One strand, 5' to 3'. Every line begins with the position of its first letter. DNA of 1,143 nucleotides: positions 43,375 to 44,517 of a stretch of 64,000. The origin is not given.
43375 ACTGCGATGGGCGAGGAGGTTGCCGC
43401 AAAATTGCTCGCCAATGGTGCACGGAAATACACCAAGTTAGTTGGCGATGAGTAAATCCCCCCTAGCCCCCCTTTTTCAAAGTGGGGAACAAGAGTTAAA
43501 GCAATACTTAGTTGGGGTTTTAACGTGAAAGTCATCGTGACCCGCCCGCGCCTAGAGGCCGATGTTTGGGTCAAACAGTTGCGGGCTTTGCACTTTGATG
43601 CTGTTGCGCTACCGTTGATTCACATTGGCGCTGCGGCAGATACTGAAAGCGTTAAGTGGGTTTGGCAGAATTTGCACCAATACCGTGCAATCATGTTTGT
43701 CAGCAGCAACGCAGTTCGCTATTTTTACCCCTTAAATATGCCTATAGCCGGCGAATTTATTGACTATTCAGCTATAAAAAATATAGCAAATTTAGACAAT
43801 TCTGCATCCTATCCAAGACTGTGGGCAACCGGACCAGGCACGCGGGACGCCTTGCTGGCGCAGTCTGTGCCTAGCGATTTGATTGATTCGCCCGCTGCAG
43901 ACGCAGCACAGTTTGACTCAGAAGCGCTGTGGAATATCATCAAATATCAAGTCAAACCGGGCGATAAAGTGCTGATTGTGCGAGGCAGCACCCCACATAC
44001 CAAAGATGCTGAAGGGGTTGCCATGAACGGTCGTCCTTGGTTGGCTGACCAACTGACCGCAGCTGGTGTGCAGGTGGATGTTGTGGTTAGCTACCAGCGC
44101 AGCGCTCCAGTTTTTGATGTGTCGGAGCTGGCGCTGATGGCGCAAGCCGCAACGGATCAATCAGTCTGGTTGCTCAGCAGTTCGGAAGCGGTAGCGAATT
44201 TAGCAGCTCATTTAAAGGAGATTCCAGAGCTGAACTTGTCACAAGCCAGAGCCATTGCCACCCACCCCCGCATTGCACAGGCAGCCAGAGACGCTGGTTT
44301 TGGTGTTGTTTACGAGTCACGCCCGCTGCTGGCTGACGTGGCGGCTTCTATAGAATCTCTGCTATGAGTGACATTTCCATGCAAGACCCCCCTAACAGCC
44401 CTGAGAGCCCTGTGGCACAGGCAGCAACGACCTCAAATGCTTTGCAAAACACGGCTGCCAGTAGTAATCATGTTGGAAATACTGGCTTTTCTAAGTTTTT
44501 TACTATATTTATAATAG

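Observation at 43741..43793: In-frame reverse-orientation repeat inserts add the same peptide to two unrelated soluble enzymes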

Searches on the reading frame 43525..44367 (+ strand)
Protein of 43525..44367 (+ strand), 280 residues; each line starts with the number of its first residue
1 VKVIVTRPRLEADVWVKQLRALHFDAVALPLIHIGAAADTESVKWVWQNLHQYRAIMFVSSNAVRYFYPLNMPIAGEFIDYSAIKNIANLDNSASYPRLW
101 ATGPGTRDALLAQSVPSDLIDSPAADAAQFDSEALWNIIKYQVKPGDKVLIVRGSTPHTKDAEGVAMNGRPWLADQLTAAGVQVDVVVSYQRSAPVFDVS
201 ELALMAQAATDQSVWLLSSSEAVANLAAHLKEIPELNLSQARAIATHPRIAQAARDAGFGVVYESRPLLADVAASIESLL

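Call 11: search_protein_families(library=pfam, proteins=[window:43525-44367:+])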
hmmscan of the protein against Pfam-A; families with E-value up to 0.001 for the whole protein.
window:43525-44367:+ (280 aa): 1 family
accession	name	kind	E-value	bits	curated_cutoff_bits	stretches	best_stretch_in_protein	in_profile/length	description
PF02602.20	HEM4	-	1.9e-26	93.1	27.5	1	14-265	2-221/231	Uroporphyrinogen-III synthase HemD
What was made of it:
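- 43525..44367 (+): hemD (uroporphyrinogen-III synthase), host gene in a hemC-hemD-hemX-hemY cluster. Pfam HEM4 at 1.9e-26 (call 11).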

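Call 12: search_protein_families(library=ncbifam, proteins=[window:43525-44367:+])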
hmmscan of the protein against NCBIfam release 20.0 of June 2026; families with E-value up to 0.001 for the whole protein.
window:43525-44367:+ (280 aa): 7 families
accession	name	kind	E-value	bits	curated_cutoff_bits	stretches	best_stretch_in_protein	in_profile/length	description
NF005411.0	PRK06975.1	equivalog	9.6e-37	126.6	414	1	1-265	7-254/660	fused uroporphyrinogen-III synthase HemD/membrane protein HemX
NF004585.0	PRK05928.2-2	equivalog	1e-21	77.5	241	2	129-264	107-229/255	uroporphyrinogen-III synthase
NF004395.0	PRK05752.1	equivalog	2.1e-14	53.4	380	2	131-266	112-236/255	uroporphyrinogen-III synthase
NF004582.0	PRK05928.1-1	equivalog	1.4e-11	44.5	319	1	1-260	1-228/246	uroporphyrinogen-III synthase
NF006621.0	PRK09189.1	equivalog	3.3e-10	39.9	223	1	1-70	1-66/240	uroporphyrinogen-III synthase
NF006454.0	PRK08811.1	equivalog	3.8e-08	33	328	1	166-275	146-255/266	uroporphyrinogen-III synthase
NF004593.0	PRK05928.4-2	equivalog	7.7e-07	28.8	275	1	2-68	4-68/247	uroporphyrinogen-III synthase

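Call 14: find_homologous_proteins(query=window:43525-44367:+)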
Query window:43525-44367:+ (280 aa): 4700 proteins with E <= 0.001 among 8000 candidates; the best 120 are listed.
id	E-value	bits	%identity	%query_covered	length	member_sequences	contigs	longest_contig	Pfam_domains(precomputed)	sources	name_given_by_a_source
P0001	1.9e-177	606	100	100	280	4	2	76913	PF02602.21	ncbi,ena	-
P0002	5.5e-162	555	93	100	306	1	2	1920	PF02602.21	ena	-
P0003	3.8e-141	487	82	100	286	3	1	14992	PF02602.21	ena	-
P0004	5.4e-141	487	82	100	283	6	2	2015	PF02602.21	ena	-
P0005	3.4e-138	477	81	100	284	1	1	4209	PF02602.21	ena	-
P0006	3.6e-138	477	81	100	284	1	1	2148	PF02602.21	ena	-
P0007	2.0e-137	475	80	100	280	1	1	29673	PF02602.21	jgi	jgi:uroporphyrinogen-III synthase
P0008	2.1e-137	475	80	100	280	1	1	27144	PF02602.21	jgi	jgi:uroporphyrinogen-III synthase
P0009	3.1e-137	474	80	100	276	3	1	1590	PF02602.21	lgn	-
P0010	3.4e-137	474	80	100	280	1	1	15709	PF02602.21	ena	-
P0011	6.3e-137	473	80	100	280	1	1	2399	PF02602.21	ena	-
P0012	7.8e-137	473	80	100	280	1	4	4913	PF02602.21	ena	-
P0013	2.3e-136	471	80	100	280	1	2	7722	PF02602.21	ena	-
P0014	2.7e-136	471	80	100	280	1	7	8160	PF02602.21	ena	-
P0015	3.4e-136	471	79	100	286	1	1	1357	PF02602.21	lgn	-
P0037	1.3e-131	456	78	100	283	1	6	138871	PF02602.21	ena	-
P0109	1.6e-119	416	73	100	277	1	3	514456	PF02602.21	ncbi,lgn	-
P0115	6.6e-119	414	72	100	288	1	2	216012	PF02602.21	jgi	jgi:uroporphyrinogen-III synthase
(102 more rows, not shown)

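Call 17: find_encoding_contigs(protein=P0001, flank=3000, max_places=4)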
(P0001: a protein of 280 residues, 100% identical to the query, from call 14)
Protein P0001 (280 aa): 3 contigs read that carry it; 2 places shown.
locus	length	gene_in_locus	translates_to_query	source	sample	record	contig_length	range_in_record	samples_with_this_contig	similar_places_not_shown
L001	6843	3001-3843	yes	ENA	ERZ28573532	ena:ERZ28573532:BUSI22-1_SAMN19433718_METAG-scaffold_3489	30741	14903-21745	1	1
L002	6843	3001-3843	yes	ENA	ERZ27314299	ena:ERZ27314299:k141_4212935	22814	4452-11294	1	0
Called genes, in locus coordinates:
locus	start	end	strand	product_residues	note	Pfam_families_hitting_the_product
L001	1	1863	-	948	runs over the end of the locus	PF00311:PEPcase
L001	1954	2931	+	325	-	PF01379:Porphobil_deam, PF03900:Porphobil_deamC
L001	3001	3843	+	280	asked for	PF02602:HEM4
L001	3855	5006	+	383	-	PF04375:HemX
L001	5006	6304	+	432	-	PF07219:HemY_N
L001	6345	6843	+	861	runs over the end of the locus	PF13567:DUF4131, PF03772:Competence, PF00753:Lactamase_B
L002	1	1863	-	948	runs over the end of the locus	PF00311:PEPcase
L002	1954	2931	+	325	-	PF01379:Porphobil_deam, PF03900:Porphobil_deamC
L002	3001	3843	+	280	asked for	PF02602:HEM4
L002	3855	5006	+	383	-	PF04375:HemX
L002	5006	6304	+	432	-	PF07219:HemY_N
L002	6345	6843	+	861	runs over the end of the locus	PF13567:DUF4131, PF03772:Competence, PF00753:Lactamase_B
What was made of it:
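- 43525..44367 (+): Gene neighbourhood in call 17.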

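Call 22: search_solved_structures(query=window:43525-44367:+, max_evalue=0.01, show_alignments=2)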
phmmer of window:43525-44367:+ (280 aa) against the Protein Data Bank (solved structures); distinct sequences matched with E-value up to 0.01: 2.
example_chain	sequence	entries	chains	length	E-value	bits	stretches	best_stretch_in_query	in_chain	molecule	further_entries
4es6_A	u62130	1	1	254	4.9e-08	36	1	168-268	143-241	Uroporphyrinogen-III synthase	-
3mw8_A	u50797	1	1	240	0.00099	21.9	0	99-258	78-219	Uroporphyrinogen-III synthase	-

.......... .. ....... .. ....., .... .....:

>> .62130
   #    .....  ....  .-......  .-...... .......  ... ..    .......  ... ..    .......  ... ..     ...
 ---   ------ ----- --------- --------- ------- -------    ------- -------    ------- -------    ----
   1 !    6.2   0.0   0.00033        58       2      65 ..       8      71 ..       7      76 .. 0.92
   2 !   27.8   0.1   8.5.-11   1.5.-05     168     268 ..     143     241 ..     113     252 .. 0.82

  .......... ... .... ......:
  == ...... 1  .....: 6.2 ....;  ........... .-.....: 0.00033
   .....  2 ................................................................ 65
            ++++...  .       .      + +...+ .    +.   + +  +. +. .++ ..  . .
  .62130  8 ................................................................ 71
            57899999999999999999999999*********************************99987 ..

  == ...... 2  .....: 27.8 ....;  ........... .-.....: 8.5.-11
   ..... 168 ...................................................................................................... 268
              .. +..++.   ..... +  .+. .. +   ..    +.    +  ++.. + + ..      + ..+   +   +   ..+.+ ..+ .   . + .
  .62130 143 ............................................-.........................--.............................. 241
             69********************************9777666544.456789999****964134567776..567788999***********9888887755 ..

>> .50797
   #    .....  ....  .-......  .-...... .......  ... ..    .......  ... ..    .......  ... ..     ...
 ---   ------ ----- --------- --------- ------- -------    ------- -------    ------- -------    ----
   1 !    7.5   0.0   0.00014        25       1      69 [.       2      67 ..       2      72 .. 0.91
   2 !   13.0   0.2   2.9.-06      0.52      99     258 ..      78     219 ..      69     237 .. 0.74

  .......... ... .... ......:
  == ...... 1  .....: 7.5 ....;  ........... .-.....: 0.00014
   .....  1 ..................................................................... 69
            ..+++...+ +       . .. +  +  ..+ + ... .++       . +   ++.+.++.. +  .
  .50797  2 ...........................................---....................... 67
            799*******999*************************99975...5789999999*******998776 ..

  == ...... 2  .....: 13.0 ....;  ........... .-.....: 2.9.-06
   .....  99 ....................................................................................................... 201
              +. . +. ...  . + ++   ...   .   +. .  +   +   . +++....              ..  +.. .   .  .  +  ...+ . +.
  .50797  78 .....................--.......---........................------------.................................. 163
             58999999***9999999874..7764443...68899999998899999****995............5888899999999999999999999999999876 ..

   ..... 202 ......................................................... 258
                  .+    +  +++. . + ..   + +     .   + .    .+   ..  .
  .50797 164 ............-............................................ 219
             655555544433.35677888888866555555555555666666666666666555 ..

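Call 37: search_protein_representatives(protein=window:43525-44367:+)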
Query: 280 residues. Proteins with E-value up to 0.001 (for the whole library): 1629; up to 1e-10: 601; up to 1e-30: 235. The best 150 are listed.
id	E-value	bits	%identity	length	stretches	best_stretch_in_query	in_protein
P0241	7.9e-113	392.6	70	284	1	1-279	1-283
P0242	5.6e-66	239.1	52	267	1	1-276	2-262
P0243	9.8e-63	228.4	56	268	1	2-279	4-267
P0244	7.6e-62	225.5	49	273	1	1-279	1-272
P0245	1.3e-61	224.8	53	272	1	2-279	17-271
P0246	2.2e-61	224.0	53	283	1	2-279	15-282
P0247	7.0e-61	222.3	54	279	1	1-279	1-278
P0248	1.2e-60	221.6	53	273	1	1-279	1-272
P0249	2.7e-60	220.4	53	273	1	2-278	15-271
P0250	1.5e-59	218.0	52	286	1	1-279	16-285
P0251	9.8e-59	215.3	51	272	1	1-279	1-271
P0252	5.9e-57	209.5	51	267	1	2-280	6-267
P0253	6.9e-57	209.2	53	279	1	2-279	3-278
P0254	1.5e-56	208.2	50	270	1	1-279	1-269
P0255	1.8e-56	207.9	52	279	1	1-279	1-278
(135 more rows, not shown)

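Call 40: find_related_loci(query=window:43525-44367:+, collection=genome_contigs, flank=10000)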
Query window:43525-44367:+ (280 aa) in genome_contigs; peptide patterns used: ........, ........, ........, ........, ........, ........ (x = any residue, [..] = any of these).
600 stretches matched a pattern (row limit reached: there are more); 498 encode a relative of the query (tblastn E <= 1e-3); the best 80 are kept; 80 distinct loci.
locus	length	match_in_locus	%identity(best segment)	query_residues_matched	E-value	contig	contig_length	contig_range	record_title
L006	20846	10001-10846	74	1-279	7e-133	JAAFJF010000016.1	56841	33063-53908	MAG: Polaromonas sp. isolate bin7.concoct.b1b2b5.061 WN_Polaromonas_2_scaffold_16, whole genome shotgun sequence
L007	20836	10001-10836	63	1-280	1e-86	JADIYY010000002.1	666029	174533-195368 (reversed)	MAG: Candidatus Aalborgiella aggregata isolate AalE_18-Q3-R2-46_MAXAC.018 tig00001049-10-6654380, whole genome shotgun s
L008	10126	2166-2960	53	1-279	2e-79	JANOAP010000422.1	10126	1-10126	MAG: Rhodoferax sp. isolate VAR_18_metabat_296 VAR_18_k141_4063819, whole genome shotgun sequence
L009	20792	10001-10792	55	2-278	8e-79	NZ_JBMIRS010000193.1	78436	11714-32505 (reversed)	Paracidovorax sp. MALMAid1276 k141_191, whole genome shotgun sequence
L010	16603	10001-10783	50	2-278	8e-78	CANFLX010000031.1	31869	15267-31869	MAG: Comamonadaceae bacterium isolate Jr-11may16-146 genome assembly, contig: Jr-11may16-C2008, whole genome shotgun seq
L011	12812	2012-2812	53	2-278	2e-77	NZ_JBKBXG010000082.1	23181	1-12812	MAG: Acidovorax sp. isolate 21I_056.bin.15 NODE_897_length_23181_cov_3.759887, whole genome shotgun sequence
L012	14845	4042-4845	53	2-279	2e-77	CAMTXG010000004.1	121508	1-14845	MAG: uncultured Gammaproteobacteria bacterium isolate G01_MAG_00001 genome assembly, contig: G01_MAG_00001_000000000035,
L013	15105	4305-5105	53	2-278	9e-77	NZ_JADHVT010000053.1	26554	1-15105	MAG: Acidovorax sp. isolate BS750m-G8 BS-750m-C2391, whole genome shotgun sequence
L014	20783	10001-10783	51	1-276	2e-76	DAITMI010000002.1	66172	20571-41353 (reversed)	MAG TPA_asm: Rhodoferax sp. isolate CTOTU7578 NODE_11_length_66172_cov_9.785456, whole genome shotgun sequence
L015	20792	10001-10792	54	2-278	3e-76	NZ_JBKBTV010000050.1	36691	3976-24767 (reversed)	MAG: Acidovorax sp. isolate 21H_023.bin.35 NODE_50_length_36691_cov_6.155405, whole genome shotgun sequence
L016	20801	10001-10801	53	2-278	6e-76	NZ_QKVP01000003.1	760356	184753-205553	Acidovorax sp. ST3 ST3_scaffold3, whole genome shotgun sequence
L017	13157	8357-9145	51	1-277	1e-75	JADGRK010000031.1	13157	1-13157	MAG: Rhodoferax sp. isolate Chersky.3_6 contig-100_2042, whole genome shotgun sequence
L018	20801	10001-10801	52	1-278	8e-75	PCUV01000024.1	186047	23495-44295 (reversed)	MAG: Comamonadaceae bacterium CG12_big_fil_rev_8_21_14_0_65_59_15 CG12_8_21_14_0.65_scaffold_8_c, whole genome shotgun s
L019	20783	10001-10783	51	2-277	7e-75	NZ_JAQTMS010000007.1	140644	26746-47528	MAG: Rhodoferax sp. isolate STA_46 NODE_253_length_140644_cov_4.374346_Sandtown_A, whole genome shotgun sequence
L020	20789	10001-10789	50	1-278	1e-74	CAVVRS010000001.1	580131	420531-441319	MAG: uncultured beta proteobacterium isolate MFD02832.bin.1.23 genome assembly, contig: contig_4281, whole genome shotgu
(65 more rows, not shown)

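Call 63: find_related_loci(query=window:43525-44367:+, collection=metagenome_contigs, flank=10000)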
Query window:43525-44367:+ (280 aa) in metagenome_contigs; peptide patterns used: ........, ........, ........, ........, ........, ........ (x = any residue, [..] = any of these).
600 stretches matched a pattern (row limit reached: there are more); 494 encode a relative of the query (tblastn E <= 1e-3); the best 80 are kept; 80 distinct loci.
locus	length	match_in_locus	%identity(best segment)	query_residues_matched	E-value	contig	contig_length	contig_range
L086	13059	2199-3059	74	1-280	1e-133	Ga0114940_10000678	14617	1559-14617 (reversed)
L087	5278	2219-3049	61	1-280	1e-101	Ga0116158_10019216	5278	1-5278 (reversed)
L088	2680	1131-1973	60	1-280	5e-102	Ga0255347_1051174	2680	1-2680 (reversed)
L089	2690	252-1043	52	1-279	1e-81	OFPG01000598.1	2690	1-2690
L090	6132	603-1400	54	3-278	6e-79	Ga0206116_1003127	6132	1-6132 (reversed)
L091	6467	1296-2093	55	3-278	9e-78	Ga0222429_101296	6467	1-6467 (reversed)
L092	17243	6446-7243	53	2-278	7e-77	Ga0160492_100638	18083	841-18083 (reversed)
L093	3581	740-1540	53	2-278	3e-77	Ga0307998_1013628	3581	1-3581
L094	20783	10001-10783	51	1-276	8e-77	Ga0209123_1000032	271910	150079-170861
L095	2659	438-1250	50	1-279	7e-78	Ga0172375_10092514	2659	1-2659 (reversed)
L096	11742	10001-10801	52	2-278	4e-76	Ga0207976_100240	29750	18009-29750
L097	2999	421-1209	50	1-278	1e-76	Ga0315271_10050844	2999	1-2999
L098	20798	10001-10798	52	2-278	2e-75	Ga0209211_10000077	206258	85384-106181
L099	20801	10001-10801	52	1-278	5e-75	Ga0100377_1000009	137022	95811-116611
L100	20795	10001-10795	52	1-279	2e-74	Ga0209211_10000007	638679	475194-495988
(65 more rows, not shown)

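Call 64: find_encoding_contigs(protein=P0109, flank=10000, max_places=1)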
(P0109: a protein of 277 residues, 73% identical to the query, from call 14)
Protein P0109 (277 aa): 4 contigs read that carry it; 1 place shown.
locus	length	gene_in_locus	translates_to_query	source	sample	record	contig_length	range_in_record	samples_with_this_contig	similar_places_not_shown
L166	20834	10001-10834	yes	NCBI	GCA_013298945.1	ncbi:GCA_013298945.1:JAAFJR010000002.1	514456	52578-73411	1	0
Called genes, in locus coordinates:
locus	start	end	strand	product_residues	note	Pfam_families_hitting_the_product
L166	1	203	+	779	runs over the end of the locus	PF13491:FtsK_4TM, PF17854:FtsK_alpha, PF01580:FtsK_SpoIIIE, PF09397:FtsK_gamma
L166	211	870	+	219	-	PF03548:LolA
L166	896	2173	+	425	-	PF05496:RuvB_N, PF01078:Mg_chelatase (faint), PF13173:AAA_14 (weak), PF13191:AAA_16 (faint), PF20720:nSTAND3 (weak), PF00004:AAA, PF16193:AAA_assoc_2, PF12002:MgsA_C, +2 more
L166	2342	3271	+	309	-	PF02653:BPD_transp_2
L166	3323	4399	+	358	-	PF02653:BPD_transp_2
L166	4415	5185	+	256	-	PF00005:ABC_tran, PF13304:AAA_21 (faint), PF12399:BCA_ABC_TP_C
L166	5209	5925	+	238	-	PF00005:ABC_tran, PF13304:AAA_21 (weak)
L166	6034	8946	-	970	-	PF00311:PEPcase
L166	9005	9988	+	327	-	PF01379:Porphobil_deam, PF03900:Porphobil_deamC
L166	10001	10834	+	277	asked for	PF02602:HEM4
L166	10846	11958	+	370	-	PF04375:HemX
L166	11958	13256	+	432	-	PF07219:HemY_N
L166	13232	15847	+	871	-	PF13567:DUF4131, PF03772:Competence, PF00753:Lactamase_B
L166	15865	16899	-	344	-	PF13406:SLT_2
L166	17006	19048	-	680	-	PF11992:TgpA_N, PF01841:Transglut_core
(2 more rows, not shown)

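Call 65: find_encoding_contigs(protein=P0115, flank=10000, max_places=1)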
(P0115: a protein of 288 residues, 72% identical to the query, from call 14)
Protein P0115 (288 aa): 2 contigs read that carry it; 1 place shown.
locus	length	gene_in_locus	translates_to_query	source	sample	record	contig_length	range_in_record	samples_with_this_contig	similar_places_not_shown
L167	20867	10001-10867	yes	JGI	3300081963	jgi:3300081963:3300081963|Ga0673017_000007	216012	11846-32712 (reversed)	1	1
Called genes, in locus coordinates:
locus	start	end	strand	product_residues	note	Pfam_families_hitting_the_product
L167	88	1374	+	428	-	PF05496:RuvB_N, PF13191:AAA_16 (faint), PF20720:nSTAND3 (faint), PF00004:AAA, PF07728:AAA_5 (weak), PF13173:AAA_14 (weak), PF16193:AAA_assoc_2, PF12002:MgsA_C, +1 more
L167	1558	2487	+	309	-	PF02653:BPD_transp_2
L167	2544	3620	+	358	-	PF02653:BPD_transp_2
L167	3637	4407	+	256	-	PF00005:ABC_tran, PF13304:AAA_21 (faint), PF12399:BCA_ABC_TP_C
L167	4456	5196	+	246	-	PF00005:ABC_tran, PF13304:AAA_21 (weak)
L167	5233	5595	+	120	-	PF04480:DUF559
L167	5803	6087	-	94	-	-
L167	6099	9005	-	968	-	PF00311:PEPcase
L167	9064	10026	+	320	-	PF01379:Porphobil_deam, PF03900:Porphobil_deamC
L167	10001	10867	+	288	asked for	PF02602:HEM4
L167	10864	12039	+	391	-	PF04375:HemX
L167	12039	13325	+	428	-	PF07219:HemY_N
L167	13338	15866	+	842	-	PF13567:DUF4131, PF03772:Competence, PF00753:Lactamase_B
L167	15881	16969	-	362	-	PF13406:SLT_2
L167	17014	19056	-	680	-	PF11992:TgpA_N, PF01841:Transglut_core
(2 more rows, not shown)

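Call 66: find_encoding_contigs(protein=P0037, flank=10000, max_places=1)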
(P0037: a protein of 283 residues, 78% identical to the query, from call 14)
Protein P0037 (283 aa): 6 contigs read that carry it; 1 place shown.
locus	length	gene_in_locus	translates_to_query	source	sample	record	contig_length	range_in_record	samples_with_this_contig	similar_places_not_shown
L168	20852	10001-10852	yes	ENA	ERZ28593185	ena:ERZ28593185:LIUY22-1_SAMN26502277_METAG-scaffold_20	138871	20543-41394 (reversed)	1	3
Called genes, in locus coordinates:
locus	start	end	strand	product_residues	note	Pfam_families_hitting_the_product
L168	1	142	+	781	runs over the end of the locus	PF13491:FtsK_4TM, PF17854:FtsK_alpha, PF01580:FtsK_SpoIIIE, PF09397:FtsK_gamma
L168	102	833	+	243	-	PF03548:LolA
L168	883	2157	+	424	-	PF05496:RuvB_N, PF13173:AAA_14 (weak), PF13191:AAA_16 (faint), PF20720:nSTAND3 (weak), PF00004:AAA, PF07728:AAA_5 (weak), PF16193:AAA_assoc_2, PF12002:MgsA_C, +1 more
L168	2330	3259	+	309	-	PF02653:BPD_transp_2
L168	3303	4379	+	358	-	PF02653:BPD_transp_2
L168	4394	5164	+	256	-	PF00005:ABC_tran, PF13304:AAA_21 (faint), PF12399:BCA_ABC_TP_C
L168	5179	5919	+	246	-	PF13304:AAA_21 (faint), PF00005:ABC_tran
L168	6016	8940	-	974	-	PF00311:PEPcase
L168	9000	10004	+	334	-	PF01379:Porphobil_deam, PF03900:Porphobil_deamC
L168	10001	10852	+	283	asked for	PF02602:HEM4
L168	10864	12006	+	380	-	PF04375:HemX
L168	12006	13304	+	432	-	PF07219:HemY_N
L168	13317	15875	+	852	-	PF13567:DUF4131, PF03772:Competence, PF00753:Lactamase_B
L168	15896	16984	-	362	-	PF13406:SLT_2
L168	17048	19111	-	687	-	PF11992:TgpA_N, PF01841:Transglut_core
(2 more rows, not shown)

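Call 67: find_encoding_contigs(protein=P0007, flank=10000, max_places=1)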
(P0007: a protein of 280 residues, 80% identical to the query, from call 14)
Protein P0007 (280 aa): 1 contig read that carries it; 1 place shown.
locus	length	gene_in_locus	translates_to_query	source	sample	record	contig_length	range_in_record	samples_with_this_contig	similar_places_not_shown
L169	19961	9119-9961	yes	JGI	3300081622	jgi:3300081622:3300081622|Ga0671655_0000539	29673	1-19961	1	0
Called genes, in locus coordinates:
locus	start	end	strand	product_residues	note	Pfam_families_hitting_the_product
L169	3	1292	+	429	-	?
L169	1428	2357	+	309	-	PF02653:BPD_transp_2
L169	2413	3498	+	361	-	PF02653:BPD_transp_2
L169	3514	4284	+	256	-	PF00005:ABC_tran, PF13304:AAA_21 (faint), PF12399:BCA_ABC_TP_C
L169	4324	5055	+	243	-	PF00005:ABC_tran, PF13304:AAA_21 (faint)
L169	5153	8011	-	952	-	PF00311:PEPcase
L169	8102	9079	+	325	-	PF01379:Porphobil_deam, PF03900:Porphobil_deamC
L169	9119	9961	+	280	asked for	PF02602:HEM4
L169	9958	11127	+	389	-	PF04375:HemX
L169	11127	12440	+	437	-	PF07219:HemY_N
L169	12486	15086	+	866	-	PF13567:DUF4131, PF03772:Competence, PF00753:Lactamase_B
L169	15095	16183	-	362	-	PF13406:SLT_2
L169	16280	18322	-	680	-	PF11992:TgpA_N, PF01841:Transglut_core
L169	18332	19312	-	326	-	-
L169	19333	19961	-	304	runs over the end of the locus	PF20030:bpMoxR, PF05496:RuvB_N (faint), PF00004:AAA, PF07726:AAA_3, PF07728:AAA_5, PF17863:AAA_lid_2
